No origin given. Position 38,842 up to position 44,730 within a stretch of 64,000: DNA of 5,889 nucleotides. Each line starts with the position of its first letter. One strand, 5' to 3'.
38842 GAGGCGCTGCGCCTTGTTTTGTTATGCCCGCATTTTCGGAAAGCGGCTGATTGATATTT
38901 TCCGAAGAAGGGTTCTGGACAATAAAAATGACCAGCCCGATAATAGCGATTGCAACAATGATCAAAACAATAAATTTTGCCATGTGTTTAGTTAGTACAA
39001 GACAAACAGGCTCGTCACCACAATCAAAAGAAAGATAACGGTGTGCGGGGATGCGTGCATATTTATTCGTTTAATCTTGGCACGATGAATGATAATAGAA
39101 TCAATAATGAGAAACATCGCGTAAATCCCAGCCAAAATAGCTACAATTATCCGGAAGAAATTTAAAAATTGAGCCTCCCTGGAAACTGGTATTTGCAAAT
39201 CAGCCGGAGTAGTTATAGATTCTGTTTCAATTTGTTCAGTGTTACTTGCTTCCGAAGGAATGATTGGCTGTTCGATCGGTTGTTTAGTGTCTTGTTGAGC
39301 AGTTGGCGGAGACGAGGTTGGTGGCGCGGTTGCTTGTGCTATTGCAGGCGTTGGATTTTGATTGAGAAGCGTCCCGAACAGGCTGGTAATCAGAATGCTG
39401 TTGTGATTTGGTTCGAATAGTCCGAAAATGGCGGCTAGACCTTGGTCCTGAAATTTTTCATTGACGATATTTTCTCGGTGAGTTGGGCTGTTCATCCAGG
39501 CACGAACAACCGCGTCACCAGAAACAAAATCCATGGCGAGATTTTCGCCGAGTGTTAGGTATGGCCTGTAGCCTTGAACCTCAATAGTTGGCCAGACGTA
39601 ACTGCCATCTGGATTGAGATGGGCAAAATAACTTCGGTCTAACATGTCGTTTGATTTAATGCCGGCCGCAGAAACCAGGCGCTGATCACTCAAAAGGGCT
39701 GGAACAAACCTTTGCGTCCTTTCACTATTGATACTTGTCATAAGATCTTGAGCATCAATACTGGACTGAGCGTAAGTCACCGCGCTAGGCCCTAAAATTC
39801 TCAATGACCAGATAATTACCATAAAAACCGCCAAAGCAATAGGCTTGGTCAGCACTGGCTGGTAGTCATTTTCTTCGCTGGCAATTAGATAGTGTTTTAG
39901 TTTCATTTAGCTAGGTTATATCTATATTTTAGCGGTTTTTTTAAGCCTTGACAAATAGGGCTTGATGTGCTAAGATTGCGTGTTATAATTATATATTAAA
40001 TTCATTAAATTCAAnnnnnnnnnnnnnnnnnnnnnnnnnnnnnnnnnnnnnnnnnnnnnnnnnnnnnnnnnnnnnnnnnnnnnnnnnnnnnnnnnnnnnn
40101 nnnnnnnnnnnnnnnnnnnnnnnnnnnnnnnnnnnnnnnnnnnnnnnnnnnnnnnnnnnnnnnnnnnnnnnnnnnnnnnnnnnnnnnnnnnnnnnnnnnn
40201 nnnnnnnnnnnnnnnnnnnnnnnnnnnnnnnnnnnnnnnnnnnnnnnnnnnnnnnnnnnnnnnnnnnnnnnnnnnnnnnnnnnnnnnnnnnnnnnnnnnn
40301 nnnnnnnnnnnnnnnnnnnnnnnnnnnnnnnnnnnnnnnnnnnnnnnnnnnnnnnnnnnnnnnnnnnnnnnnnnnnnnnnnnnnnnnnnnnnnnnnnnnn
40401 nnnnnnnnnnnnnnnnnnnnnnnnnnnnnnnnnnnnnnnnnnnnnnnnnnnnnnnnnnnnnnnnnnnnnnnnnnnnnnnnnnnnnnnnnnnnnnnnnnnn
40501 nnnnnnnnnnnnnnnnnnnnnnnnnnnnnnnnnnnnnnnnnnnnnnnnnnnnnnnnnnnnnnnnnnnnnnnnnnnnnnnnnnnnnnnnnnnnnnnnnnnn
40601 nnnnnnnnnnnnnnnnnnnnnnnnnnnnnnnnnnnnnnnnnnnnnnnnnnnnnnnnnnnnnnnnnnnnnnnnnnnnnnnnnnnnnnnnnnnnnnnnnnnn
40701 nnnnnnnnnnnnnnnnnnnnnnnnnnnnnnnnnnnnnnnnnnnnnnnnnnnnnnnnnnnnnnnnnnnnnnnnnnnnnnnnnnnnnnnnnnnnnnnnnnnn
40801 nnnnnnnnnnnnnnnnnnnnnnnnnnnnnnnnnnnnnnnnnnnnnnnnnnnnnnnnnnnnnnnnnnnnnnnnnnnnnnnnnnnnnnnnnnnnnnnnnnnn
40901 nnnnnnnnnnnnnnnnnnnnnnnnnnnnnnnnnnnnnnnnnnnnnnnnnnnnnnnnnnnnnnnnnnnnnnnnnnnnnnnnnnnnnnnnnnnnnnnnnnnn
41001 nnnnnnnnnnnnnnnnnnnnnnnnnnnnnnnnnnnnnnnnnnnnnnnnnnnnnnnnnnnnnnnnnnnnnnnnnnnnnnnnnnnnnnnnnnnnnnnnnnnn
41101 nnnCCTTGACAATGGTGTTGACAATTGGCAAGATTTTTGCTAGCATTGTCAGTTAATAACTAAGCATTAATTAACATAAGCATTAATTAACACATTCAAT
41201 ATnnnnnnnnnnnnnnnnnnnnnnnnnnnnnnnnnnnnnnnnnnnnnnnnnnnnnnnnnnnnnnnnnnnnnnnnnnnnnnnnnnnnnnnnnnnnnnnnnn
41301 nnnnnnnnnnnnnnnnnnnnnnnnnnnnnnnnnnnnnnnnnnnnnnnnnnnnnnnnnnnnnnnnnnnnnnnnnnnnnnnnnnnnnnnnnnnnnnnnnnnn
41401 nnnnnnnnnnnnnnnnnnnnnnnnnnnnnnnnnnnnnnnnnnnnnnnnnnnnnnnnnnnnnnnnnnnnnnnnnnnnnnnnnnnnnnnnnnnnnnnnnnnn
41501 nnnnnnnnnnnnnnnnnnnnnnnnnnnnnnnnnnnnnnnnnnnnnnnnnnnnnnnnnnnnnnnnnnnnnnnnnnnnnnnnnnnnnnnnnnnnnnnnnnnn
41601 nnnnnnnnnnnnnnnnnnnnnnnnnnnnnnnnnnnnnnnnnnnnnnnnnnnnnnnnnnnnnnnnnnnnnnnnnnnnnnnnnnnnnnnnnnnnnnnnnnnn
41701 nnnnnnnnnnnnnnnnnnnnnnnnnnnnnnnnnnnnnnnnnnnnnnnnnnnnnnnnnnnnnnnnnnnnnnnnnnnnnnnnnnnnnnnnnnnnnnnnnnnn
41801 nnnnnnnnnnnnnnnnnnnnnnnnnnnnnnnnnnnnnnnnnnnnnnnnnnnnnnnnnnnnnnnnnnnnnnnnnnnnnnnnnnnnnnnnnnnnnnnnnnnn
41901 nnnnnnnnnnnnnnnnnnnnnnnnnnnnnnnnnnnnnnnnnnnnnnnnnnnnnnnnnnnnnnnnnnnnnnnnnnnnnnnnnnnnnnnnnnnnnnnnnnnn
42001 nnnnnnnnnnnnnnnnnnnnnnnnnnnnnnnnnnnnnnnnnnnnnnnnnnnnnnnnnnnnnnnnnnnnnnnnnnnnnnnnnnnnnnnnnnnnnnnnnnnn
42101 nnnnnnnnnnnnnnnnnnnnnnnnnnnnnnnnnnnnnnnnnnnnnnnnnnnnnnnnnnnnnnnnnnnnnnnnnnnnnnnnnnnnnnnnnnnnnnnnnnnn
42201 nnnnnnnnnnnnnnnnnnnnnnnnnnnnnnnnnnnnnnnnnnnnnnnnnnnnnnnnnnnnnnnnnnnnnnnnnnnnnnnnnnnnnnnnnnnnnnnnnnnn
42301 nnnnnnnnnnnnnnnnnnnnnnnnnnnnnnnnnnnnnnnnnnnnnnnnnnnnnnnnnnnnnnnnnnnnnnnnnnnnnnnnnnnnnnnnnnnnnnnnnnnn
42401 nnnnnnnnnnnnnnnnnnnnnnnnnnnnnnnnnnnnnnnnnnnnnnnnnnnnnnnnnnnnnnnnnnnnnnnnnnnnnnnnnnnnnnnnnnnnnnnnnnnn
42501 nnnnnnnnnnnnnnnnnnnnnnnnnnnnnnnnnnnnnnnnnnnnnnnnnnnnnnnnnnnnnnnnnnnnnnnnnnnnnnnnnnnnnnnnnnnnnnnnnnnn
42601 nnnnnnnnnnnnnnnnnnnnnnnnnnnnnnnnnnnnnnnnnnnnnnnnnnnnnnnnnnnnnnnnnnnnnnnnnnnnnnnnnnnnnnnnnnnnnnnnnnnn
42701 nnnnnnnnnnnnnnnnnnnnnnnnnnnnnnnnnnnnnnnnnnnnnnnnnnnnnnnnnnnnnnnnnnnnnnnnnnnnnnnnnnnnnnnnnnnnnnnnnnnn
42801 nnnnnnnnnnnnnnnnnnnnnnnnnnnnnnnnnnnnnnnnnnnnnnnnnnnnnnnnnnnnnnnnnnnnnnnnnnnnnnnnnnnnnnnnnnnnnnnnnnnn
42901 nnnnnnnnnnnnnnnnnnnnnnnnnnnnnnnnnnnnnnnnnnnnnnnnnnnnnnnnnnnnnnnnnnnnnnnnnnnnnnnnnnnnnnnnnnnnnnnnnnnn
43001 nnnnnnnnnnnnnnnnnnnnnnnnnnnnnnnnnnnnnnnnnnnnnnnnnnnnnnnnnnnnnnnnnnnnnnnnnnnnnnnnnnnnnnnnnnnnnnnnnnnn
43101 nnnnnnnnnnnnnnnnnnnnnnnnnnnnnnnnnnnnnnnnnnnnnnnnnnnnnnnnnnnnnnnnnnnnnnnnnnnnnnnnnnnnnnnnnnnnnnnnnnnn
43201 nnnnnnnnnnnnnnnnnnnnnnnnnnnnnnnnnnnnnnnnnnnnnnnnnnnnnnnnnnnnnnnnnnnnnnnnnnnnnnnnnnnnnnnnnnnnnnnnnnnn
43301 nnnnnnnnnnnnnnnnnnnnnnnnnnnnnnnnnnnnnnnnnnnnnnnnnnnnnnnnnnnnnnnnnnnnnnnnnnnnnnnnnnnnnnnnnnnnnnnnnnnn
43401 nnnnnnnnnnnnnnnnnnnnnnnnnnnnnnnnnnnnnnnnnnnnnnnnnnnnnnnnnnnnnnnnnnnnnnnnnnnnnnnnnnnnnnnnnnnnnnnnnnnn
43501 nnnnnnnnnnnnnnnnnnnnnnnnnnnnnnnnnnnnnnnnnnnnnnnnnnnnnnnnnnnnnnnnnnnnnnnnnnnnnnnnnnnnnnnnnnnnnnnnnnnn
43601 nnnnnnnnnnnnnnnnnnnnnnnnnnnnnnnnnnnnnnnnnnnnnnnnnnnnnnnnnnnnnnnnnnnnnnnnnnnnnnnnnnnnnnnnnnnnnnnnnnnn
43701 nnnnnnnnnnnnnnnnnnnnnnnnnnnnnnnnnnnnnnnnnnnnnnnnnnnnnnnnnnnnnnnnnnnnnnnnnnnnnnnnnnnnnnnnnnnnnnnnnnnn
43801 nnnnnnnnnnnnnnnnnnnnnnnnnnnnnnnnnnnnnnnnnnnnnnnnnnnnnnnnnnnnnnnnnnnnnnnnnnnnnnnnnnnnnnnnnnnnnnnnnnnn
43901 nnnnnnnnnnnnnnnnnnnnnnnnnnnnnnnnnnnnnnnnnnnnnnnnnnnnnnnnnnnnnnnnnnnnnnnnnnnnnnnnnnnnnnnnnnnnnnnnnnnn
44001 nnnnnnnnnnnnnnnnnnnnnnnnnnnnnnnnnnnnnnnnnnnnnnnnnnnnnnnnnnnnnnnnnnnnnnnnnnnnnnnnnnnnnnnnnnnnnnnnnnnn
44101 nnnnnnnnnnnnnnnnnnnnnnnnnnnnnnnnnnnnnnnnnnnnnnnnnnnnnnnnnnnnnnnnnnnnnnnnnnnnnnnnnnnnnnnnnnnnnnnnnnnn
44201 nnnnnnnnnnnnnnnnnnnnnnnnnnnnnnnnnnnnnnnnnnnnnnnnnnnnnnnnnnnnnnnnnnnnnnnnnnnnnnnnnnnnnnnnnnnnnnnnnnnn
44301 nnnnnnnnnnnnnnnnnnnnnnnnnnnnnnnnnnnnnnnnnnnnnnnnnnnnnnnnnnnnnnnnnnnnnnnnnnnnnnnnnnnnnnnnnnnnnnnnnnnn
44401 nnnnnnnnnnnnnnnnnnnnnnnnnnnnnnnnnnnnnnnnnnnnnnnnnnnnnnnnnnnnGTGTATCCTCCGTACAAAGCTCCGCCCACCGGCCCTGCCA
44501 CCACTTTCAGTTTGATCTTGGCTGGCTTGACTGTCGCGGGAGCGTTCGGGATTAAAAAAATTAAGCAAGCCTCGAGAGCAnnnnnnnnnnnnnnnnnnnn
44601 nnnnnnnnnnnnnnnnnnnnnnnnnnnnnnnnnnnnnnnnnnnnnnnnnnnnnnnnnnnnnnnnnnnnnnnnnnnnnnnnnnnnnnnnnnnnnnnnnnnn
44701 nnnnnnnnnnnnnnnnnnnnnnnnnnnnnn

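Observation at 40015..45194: Sortase with thrombospondin-type-3 Ca-binding repeats next to DUF11 surface proteins carrying a non-LPXTG sorting-signal-like tail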

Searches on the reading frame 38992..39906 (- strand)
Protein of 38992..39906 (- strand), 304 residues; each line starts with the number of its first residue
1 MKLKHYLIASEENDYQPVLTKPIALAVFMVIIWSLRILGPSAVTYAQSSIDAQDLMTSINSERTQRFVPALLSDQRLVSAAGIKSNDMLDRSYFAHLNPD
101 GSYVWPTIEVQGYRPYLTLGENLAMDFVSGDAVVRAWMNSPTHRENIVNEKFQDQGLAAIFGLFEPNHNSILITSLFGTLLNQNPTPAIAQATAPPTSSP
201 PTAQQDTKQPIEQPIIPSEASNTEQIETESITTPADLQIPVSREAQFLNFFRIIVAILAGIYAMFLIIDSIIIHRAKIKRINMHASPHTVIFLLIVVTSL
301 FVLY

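Call 3: search_protein_families(library=pfam, proteins=[window:38992-39906:-], max_evalue=0.01)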
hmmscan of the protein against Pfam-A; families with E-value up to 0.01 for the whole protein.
window:38992-39906:- (304 aa): 1 family
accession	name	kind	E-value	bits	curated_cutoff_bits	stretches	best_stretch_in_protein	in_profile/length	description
PF00188.32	CAP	-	9.7e-11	43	21.1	1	59-159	4-102/117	Cysteine-rich secretory protein family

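Call 64: search_protein_families(library=ncbifam, proteins=[window:38992-39906:-], max_evalue=0.00001)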
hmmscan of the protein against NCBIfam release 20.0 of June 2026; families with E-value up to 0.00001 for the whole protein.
window:38992-39906:- (304 aa): 2 families
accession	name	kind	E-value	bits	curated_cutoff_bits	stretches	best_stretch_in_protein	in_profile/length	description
TIGR02909.1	spore_YkwD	subfamily_domain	3e-21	75.7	171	1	53-160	6-112/127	uncharacterized protein, YkwD family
NF052539.1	DivAsocLipDalA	equivalog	1e-11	45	200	1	53-158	49-153/169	divisome-associated lipoprotein DalA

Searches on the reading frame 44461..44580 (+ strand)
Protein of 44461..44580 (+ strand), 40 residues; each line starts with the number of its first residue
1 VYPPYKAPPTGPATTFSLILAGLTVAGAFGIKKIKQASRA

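Call 56: find_homologous_proteins(query=A4, max_evalue=10)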
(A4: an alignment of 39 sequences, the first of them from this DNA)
Query A4 (39 sequences) (40 aa, profile of the alignment): 1 proteins with E <= 10 among 658 candidates.
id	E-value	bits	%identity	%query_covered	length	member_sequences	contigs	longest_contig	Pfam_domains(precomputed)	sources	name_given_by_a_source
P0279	1.1e-9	56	-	-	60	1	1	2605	-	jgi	jgi:hypothetical protein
